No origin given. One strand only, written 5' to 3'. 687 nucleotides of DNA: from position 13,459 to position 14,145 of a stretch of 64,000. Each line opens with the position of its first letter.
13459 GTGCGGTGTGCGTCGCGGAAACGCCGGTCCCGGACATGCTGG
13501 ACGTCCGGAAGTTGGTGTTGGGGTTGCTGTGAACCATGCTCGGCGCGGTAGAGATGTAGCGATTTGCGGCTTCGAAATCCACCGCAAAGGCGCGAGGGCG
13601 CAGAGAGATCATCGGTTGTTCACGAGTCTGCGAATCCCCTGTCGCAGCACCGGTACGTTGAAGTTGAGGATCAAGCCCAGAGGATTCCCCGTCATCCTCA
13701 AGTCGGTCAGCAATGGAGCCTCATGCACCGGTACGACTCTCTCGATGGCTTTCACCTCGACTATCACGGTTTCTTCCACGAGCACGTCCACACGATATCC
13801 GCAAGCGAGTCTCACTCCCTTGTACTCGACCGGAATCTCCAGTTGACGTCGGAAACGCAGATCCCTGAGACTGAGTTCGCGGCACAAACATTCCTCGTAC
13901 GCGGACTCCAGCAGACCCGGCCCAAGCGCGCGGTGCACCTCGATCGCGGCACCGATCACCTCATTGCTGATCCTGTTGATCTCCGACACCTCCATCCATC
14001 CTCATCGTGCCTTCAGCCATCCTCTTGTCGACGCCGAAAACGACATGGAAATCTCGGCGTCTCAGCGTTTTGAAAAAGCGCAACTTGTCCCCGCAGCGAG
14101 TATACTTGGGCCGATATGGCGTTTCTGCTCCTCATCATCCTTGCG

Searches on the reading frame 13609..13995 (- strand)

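Call 3: search_protein_families(library=pfam, proteins=[window:13609-13995:-], max_evalue=1)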
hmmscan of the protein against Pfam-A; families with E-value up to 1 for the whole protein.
window:13609-13995:- (128 aa): 2 families
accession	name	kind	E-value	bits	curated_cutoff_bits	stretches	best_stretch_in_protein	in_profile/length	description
PF13366.12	PDDEXK_3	-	1.1e-38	132.7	22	1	8-123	2-116/117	PD-(D/E)XK nuclease superfamily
PF21292.3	EME1-MUS81_C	-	0.13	13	27.4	1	3-51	6-55/74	EME1/MUS81, C-terminal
